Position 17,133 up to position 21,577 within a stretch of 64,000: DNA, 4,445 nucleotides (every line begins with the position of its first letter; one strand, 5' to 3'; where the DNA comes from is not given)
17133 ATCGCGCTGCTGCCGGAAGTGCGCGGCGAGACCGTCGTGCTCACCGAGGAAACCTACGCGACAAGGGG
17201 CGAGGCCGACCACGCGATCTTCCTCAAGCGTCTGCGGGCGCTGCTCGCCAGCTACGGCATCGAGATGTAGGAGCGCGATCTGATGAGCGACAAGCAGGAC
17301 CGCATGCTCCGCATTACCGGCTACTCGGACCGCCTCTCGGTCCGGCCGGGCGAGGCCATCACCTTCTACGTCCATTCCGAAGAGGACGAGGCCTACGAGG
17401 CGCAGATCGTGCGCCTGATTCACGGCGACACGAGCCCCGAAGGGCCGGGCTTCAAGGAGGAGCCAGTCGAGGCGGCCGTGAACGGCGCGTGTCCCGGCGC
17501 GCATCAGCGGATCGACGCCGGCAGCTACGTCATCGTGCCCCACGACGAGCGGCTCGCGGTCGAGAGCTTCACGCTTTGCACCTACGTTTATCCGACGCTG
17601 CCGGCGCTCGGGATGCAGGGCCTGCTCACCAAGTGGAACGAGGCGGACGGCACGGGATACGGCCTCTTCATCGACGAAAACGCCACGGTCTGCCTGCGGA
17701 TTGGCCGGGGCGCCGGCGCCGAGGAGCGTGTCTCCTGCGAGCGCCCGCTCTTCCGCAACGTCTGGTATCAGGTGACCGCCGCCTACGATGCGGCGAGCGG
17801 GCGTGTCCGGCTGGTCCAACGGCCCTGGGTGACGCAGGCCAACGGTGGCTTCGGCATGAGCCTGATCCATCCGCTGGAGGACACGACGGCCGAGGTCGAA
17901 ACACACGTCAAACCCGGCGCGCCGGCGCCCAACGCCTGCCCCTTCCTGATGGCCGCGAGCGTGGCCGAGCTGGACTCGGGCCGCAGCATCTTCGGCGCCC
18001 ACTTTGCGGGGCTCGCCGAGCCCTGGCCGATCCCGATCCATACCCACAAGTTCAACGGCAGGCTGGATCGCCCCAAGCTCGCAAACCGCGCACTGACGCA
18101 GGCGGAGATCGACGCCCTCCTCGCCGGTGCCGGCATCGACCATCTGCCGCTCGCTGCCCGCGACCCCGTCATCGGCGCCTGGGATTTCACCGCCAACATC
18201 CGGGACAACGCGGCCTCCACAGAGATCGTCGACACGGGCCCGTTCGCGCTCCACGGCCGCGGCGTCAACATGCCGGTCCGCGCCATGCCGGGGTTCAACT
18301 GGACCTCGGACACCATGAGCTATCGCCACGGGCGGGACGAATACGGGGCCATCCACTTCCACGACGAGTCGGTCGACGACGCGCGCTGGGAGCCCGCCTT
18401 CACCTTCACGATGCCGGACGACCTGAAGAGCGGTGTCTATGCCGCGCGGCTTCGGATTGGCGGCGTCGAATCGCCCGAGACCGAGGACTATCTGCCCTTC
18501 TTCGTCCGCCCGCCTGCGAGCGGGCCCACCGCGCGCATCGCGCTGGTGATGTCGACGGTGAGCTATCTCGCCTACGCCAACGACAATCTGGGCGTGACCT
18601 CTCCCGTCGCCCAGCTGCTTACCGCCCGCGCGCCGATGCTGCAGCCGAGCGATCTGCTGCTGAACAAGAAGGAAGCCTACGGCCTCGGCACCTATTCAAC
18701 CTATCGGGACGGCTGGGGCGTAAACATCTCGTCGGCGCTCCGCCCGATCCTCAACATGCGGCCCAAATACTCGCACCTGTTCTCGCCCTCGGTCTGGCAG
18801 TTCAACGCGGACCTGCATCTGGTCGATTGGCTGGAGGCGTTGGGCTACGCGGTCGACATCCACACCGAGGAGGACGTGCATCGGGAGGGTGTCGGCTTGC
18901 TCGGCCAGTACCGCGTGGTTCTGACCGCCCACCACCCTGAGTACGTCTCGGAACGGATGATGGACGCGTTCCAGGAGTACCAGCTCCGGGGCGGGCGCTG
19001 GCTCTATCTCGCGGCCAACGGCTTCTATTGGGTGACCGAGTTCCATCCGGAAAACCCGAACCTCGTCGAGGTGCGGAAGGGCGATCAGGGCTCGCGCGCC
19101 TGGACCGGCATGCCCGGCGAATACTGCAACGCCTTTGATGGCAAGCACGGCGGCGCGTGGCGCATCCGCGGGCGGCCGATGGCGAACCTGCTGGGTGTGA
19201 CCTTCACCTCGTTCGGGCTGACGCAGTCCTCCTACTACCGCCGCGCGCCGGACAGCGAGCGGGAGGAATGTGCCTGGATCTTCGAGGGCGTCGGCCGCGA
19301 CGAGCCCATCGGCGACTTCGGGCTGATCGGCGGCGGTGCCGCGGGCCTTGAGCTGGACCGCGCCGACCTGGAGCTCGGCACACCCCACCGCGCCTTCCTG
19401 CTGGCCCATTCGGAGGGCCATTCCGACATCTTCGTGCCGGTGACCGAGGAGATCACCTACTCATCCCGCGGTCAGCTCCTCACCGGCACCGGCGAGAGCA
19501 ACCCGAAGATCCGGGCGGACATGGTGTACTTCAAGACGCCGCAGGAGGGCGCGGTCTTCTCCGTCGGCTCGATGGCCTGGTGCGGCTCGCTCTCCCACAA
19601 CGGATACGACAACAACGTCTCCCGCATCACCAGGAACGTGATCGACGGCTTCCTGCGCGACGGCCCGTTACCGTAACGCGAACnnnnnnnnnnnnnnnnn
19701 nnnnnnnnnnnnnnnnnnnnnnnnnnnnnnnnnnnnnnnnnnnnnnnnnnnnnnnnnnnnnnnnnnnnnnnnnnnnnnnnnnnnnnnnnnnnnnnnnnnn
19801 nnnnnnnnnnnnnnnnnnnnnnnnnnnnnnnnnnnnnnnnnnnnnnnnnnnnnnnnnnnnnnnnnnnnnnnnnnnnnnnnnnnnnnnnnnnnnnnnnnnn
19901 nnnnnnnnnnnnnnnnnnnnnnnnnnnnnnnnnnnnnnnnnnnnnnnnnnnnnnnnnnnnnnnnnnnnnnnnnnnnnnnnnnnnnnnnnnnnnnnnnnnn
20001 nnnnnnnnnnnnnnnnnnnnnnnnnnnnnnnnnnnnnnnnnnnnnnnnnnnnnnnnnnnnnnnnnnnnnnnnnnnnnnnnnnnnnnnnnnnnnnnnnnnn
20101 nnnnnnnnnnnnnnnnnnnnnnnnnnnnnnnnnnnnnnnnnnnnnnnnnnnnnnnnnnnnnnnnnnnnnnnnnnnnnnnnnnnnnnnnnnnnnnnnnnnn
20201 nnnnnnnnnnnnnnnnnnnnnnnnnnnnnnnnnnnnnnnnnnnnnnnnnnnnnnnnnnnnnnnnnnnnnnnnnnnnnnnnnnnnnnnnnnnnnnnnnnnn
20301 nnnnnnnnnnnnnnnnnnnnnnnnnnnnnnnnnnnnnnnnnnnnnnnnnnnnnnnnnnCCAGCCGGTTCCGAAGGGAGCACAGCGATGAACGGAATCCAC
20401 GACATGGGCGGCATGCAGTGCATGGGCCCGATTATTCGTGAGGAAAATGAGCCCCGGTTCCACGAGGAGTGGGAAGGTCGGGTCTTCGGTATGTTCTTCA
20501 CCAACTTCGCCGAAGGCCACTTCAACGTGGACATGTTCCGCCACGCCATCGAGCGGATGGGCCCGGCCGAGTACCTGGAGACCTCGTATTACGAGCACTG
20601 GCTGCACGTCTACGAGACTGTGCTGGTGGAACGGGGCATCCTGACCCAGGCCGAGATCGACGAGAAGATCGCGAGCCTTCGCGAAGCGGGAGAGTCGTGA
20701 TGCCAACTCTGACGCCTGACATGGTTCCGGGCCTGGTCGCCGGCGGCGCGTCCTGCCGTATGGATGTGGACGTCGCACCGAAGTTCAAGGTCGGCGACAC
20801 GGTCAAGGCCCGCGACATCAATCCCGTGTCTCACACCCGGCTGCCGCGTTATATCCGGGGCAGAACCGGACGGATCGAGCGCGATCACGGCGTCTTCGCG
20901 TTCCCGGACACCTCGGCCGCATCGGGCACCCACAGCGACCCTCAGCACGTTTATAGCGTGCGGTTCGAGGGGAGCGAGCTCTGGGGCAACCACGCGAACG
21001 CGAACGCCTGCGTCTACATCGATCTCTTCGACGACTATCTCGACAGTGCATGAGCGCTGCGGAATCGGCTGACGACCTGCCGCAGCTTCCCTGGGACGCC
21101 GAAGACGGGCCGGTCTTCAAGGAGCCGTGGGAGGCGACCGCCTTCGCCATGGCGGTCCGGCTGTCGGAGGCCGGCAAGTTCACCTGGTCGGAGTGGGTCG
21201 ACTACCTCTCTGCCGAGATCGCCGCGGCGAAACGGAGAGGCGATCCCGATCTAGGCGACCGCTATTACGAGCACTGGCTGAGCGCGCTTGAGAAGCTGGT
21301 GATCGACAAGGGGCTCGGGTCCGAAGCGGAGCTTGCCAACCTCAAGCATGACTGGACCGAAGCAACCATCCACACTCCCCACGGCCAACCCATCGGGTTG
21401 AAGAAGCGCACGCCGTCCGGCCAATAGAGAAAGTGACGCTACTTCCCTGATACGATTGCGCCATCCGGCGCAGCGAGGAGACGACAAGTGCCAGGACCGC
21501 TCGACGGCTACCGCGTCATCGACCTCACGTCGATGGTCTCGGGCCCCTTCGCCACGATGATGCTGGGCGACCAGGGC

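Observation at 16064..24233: Nine-gene co-directional nitrile/amide cluster with an enzyme combination I cannot match to a described pathway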

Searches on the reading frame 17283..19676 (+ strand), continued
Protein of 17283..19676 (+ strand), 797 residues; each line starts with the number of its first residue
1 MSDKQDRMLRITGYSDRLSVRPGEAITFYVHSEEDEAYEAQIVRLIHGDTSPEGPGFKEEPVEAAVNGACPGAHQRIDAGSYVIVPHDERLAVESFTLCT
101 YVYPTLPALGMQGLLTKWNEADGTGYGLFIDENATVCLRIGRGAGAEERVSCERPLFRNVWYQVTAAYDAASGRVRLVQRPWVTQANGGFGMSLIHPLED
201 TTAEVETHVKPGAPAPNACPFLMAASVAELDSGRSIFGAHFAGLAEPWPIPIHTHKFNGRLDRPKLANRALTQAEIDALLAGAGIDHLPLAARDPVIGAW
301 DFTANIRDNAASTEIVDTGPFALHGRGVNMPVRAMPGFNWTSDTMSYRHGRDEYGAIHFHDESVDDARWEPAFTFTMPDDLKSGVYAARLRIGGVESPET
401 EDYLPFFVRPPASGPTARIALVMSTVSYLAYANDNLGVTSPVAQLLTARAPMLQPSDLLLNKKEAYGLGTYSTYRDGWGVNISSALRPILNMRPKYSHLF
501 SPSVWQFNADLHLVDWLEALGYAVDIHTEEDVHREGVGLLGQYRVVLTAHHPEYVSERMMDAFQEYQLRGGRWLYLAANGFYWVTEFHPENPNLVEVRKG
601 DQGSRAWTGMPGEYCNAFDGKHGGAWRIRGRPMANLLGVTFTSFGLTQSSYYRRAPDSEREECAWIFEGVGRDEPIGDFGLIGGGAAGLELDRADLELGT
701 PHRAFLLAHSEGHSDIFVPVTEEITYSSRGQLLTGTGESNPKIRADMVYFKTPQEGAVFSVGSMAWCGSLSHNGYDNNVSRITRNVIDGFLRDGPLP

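Call 13: find_encoding_contigs(protein=P0007, flank=10000, max_places=3)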
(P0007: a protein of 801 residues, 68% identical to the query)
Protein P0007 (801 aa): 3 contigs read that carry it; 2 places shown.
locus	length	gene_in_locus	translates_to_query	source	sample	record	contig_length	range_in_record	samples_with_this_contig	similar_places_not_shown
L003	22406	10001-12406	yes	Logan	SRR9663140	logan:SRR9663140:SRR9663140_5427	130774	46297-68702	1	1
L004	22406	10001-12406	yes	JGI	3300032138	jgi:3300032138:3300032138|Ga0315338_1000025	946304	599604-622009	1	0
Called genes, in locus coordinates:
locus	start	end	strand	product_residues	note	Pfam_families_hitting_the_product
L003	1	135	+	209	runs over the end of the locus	PF02798:GST_N, PF13417:GST_N_3, PF13409:GST_N_2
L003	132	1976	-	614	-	PF00664:ABC_membrane, PF00005:ABC_tran, PF02463:SMC_N (faint)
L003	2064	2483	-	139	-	PF00903:Glyoxalase, PF13669:Glyoxalase_4 (weak)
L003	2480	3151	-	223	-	PF03352:Adenine_glyco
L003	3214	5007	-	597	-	PF02771:Acyl-CoA_dh_N, PF02770:Acyl-CoA_dh_M, PF00441:Acyl-CoA_dh_1, PF22924:ACOX_C_alpha1, PF12806:Acyl-CoA_dh_C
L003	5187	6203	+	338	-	PF00561:Abhydrolase_1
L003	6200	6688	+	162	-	PF04828:GFA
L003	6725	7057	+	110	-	PF02311:AraC_binding (weak), PF07883:Cupin_2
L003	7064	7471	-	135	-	PF02675:AdoMet_dc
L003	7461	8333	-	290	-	PF17284:Spermine_synt_N, PF01564:Spermine_synth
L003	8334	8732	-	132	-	PF02675:AdoMet_dc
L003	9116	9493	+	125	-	-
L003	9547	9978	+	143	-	PF26354:DMF_alpha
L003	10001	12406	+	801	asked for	PF13385:Laminin_G_3 (weak), PF20254:DMFA2_C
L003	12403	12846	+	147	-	PF26354:DMF_alpha (weak)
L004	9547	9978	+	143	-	PF26354:DMF_alpha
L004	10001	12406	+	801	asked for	PF13385:Laminin_G_3 (weak), PF20254:DMFA2_C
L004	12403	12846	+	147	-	PF26354:DMF_alpha (weak)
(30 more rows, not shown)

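Call 14: find_encoding_contigs(protein=P0001, flank=10000, max_places=4)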
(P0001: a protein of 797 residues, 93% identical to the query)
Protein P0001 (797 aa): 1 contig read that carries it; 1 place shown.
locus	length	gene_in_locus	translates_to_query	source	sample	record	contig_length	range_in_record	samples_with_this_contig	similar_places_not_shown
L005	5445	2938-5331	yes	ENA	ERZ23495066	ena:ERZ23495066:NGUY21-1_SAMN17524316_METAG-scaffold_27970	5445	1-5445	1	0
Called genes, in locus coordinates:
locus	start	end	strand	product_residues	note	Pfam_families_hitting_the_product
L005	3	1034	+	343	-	?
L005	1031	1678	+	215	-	PF00406:ADK, PF13207:AAA_17, PF13238:AAA_18 (weak), PF13671:AAA_33, PF17213:Hydin_ADK (faint), PF05191:ADK_lid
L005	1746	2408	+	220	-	PF00596:Aldolase_II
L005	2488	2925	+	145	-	PF26354:DMF_alpha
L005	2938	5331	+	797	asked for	PF13385:Laminin_G_3 (weak), PF20254:DMFA2_C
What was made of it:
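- Checked: The 92%-identical protein in L005 carries PF26354 DMF_alpha (call 14).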

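Call 15: find_encoding_contigs(protein=P0002, flank=10000, max_places=4)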
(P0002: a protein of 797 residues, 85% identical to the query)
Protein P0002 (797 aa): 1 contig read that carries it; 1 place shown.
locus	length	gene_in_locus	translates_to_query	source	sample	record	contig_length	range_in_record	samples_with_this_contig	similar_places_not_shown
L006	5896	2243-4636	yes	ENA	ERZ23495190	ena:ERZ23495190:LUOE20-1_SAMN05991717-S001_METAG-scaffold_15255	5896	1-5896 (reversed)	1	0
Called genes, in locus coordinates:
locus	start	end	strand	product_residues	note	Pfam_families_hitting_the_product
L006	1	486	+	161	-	?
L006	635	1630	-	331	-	PF14226:DIOX_N, PF03171:2OG-FeII_Oxy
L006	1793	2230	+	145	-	PF26354:DMF_alpha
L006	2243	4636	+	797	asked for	PF13385:Laminin_G_3 (faint), PF20254:DMFA2_C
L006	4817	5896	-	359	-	?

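Call 16: find_encoding_contigs(protein=P0004, flank=10000, max_places=4)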
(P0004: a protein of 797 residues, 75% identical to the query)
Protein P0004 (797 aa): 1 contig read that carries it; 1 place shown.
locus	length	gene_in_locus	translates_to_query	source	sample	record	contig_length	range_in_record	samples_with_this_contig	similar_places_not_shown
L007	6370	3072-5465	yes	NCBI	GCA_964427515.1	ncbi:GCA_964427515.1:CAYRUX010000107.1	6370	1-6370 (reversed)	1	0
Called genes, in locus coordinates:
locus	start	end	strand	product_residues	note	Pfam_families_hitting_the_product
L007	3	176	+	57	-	?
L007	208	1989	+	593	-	PF02538:Hydantoinase_B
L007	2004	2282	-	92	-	-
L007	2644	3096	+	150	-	PF26354:DMF_alpha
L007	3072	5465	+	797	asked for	PF13385:Laminin_G_3 (weak), PF20254:DMFA2_C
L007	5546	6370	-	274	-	?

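Call 62: search_dna_similar(query=window:17283-19676:+, collection=plasmids, mode=protein, max_rows=25, max_evalue=1e-30)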
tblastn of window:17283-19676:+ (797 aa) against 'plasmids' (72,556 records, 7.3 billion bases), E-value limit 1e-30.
Records with a match: 75; places in all: 76; records where one place covers at least 80% of the query: 62.
Best place of each record, by identity: 60-80% 2; <60% 73.
By first word of the organism name: Agrobacterium 25; Rhizobium 18; Rhodococcus 4; Aminobacter 3; Paracoccus 2; Ensifer 2; Variovorax 2; Roseomonas 2; Shinella 2; Halalkalicoccus 1; and 14 more.
By predicted mobility (MOB-suite, as given by PLSDB): conjugative 42; non-mobilizable 30; mobilizable 3.
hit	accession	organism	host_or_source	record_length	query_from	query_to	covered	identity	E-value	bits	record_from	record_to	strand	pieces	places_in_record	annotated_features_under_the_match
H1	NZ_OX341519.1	Aminobacter niigataensis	-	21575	1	797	100%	63.2%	0e+0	1056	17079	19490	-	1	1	N,N-dimethylformamidase beta subunit family domain-containing protein | hypothetical protein (x2)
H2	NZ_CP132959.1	Aminobacter niigataensis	cell culture,sediment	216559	1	797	100%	63.2%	0e+0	1031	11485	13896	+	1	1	N,N-dimethylformamidase beta subunit family domain-containing protein | hypothetical protein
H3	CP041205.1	Rhizobium sp. NIBRBAC000502774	Genome assembly,Coal mine soil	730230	10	797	99%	42.6%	5e-172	557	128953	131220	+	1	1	LamG domain-containing protein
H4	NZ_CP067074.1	Rhizobium sp. AB2/73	Phyla canescens,cell culture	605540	10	797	99%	42.3%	8e-172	556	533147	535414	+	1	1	LamG domain-containing protein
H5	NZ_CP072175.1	Rhizobium sp. AB2/73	Phyla canescens,cell culture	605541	10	797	99%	42.3%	8e-172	556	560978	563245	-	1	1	LamG domain-containing protein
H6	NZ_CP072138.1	Agrobacterium sp. S7/73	Phyla canescens,cell culture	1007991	10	797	99%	42.3%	8e-172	556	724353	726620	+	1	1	record has no annotation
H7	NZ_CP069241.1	Rhodococcus sp. USK13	cell culture,Sand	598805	7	797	99%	41.9%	1e-167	545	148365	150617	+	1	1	LamG domain-containing protein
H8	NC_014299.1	Halalkalicoccus jeotgali B3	-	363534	10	797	99%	42.1%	4e-177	572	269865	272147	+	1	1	N,N-dimethylformamidase beta subunit family domain-containing protein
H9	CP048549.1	Agrobacterium tumefaciens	walnut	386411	10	797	99%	42.1%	3e-171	555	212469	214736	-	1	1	LamG domain-containing protein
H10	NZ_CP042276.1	Agrobacterium tumefaciens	Juglans regia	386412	10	797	99%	42.1%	3e-171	555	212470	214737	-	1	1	N,N-dimethylformamidase beta subunit family domain-containing protein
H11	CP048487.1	Agrobacterium tumefaciens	walnut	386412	10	797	99%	42.1%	3e-171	555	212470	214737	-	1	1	LamG domain-containing protein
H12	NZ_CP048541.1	Agrobacterium tumefaciens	walnut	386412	10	797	99%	42.1%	3e-171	555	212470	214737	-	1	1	N,N-dimethylformamidase beta subunit family domain-containing protein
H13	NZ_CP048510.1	Agrobacterium tumefaciens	walnut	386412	10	797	99%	42.1%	3e-171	555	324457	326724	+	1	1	N,N-dimethylformamidase beta subunit family domain-containing protein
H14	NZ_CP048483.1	Agrobacterium tumefaciens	walnut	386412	10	797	99%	42.1%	3e-171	555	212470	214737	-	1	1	N,N-dimethylformamidase beta subunit family domain-containing protein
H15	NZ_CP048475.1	Agrobacterium tumefaciens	walnut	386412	10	797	99%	42.1%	3e-171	555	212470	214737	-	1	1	N,N-dimethylformamidase beta subunit family domain-containing protein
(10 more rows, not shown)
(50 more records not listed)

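Call 63: get_annotated_region(hit=H2, flank=9000)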
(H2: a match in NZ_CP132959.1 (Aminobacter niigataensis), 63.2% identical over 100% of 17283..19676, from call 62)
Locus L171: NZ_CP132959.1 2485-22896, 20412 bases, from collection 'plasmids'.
description: Aminobacter niigataensis strain DMFA1 plasmid p1, complete sequence
organism: Aminobacter niigataensis (NCBI taxid 83265)
taxonomy: Bacteria; Pseudomonadota; Alphaproteobacteria; Hyphomicrobiales; Phyllobacteriaceae; Aminobacter; Aminobacter niigataensis
host: -; source: cell culture,sediment; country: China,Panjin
typing (MOB-suite, as given by PLSDB): conjugative; relaxase MOBP,MOBP,MOBQ; mating-pair formation MPF_T
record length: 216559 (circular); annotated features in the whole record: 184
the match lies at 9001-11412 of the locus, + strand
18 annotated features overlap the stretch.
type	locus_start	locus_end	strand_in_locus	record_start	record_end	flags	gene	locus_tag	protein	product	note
CDS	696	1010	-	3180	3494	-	-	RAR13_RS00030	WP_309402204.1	type II toxin-antitoxin system RelE/ParE family toxin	GO:0030541 - plasmid partitioning [Evidence IEA]; GO:0051290 - protein heterotetramerization [Evidence IEA]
CDS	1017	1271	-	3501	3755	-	-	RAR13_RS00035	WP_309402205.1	transcriptional regulator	-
CDS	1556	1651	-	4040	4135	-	-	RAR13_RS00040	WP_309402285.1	hypothetical protein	-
CDS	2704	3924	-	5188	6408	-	-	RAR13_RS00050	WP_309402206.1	ABC transporter substrate-binding protein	-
CDS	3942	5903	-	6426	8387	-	-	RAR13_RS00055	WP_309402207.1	ATP-binding protein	-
CDS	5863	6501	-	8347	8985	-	-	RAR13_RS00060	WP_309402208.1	response regulator transcription factor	GO:0000160 - phosphorelay signal transduction system [Evidence IEA]; GO:0006355 - regulation of DNA-templated ...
CDS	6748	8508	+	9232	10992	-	-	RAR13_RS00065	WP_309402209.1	flotillin domain-containing protein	-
CDS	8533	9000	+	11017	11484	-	-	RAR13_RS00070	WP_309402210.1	hypothetical protein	-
CDS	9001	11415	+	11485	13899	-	-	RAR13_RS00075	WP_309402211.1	N,N-dimethylformamidase beta subunit family domain-containing protein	-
CDS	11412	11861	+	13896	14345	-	-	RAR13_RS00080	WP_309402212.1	hypothetical protein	-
CDS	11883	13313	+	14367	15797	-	-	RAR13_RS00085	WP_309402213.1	ABC transporter substrate-binding protein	-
CDS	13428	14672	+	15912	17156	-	-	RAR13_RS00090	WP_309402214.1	ATP-binding cassette domain-containing protein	-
CDS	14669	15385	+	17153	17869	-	-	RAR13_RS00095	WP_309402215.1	ABC transporter ATP-binding protein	-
CDS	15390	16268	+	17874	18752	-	-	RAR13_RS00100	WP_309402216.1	branched-chain amino acid ABC transporter permease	GO:0015803 - branched-chain amino acid transport [Evidence IEA]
CDS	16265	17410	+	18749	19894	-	-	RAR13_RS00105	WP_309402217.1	branched-chain amino acid ABC transporter permease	GO:0015803 - branched-chain amino acid transport [Evidence IEA]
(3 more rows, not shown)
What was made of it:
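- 17283..19676 (+): dmfL: large subunit of a DMFase-family Fe(III) amidohydrolase (797 aa). 63% identical to the plasmid-borne homologue of Aminobacter niigataensis DMFA1 (calls 62, 63).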

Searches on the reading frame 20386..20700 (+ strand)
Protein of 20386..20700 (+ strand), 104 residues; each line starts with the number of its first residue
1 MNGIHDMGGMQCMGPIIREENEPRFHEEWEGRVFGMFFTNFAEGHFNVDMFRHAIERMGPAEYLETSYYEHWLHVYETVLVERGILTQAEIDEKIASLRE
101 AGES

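Call 3: search_protein_families(library=pfam, proteins=[window:20386-20700:+], max_evalue=0.01)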
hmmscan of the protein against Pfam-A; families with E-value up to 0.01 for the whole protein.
window:20386-20700:+ (104 aa): 1 family
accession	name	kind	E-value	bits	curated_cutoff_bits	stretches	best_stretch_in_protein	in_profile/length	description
PF21006.2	NHase_beta_N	-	2.8e-38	131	21.5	1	1-98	1-98/115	Nitrile hydratase beta subunit, N-terminal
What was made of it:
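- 20386..20700 (+): nhB1: N-terminal half of the NHase beta subunit as its own ORF (104 aa). PF21006, E 2.8e-38 (call 3).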

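Call 4: search_protein_families(library=ncbifam, proteins=[window:20386-20700:+], max_evalue=0.01)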
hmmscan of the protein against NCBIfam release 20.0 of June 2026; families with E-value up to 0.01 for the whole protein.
window:20386-20700:+ (104 aa): 2 families
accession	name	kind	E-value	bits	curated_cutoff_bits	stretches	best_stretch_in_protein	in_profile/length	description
TIGR03888.1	nitrile_beta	equivalog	5.7e-37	127.8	152.2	1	1-100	1-100/226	nitrile hydratase subunit beta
TIGR03889.1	nitrile_acc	equivalog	4.4e-09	36.2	46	1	25-91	1-73/74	nitrile hydratase accessory protein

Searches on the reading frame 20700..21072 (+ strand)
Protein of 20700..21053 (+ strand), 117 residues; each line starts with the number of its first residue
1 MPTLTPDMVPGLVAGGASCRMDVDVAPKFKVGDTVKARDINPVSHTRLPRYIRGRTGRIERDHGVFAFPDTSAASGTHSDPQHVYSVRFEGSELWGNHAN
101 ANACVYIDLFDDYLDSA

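Call 3: search_protein_families(library=pfam, proteins=[window:20764-21072:+], max_evalue=0.01)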
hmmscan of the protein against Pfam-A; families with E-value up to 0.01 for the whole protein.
window:20764-21072:+ (102 aa): 0 families

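Call 4: search_protein_families(library=ncbifam, proteins=[window:20764-21072:+], max_evalue=0.01)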
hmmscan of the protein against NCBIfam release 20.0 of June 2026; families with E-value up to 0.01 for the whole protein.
window:20764-21072:+ (102 aa): 0 families

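Call 18: search_protein_families(library=pfam, proteins=[window:20700-21053:+], max_evalue=0.001)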
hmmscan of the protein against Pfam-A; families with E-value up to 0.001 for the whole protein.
window:20700-21053:+ (117 aa): 1 family
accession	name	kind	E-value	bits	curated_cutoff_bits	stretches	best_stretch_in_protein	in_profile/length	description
PF02211.21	NHase_beta_C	-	4.8e-35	120.4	27.7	1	20-115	3-97/98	Nitrile hydratase beta subunit, C-terminal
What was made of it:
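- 20700..21053 (+): nhB2: C-terminal half of the NHase beta subunit as its own ORF (117 aa). Its start shares one base with the nhB1 stop (TGATG). PF02211, E 4.8e-35 (call 18).
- Checked: nhB2 20700-21053: NHase_beta_C, E 5e-35 (call 18).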

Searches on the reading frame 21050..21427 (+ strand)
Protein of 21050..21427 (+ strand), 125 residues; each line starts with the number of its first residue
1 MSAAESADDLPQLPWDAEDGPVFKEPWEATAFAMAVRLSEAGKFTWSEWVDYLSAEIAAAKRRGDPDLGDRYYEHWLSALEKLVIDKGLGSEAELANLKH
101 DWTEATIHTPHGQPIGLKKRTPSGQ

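Call 3: search_protein_families(library=pfam, proteins=[window:21050-21427:+], max_evalue=0.01)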
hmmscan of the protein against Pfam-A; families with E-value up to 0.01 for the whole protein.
window:21050-21427:+ (125 aa): 1 family
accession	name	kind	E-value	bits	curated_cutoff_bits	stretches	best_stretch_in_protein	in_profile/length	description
PF21006.2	NHase_beta_N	-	3.8e-13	50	21.5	1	18-104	20-100/115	Nitrile hydratase beta subunit, N-terminal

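Call 4: search_protein_families(library=ncbifam, proteins=[window:21050-21427:+], max_evalue=0.01)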
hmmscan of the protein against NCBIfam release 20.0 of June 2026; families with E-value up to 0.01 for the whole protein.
window:21050-21427:+ (125 aa): 2 families
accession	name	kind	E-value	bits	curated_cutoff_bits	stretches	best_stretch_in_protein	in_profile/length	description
TIGR03889.1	nitrile_acc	equivalog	1.3e-27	95.6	46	1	23-95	1-73/74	nitrile hydratase accessory protein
TIGR03888.1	nitrile_beta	equivalog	2.3e-11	44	152.2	1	18-103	20-99/226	nitrile hydratase subunit beta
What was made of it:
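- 21050..21427 (+): nhAct: NHase accessory/activator protein (125 aa). TIGR03889, 95.6 bits against a cutoff of 46 (call 4).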
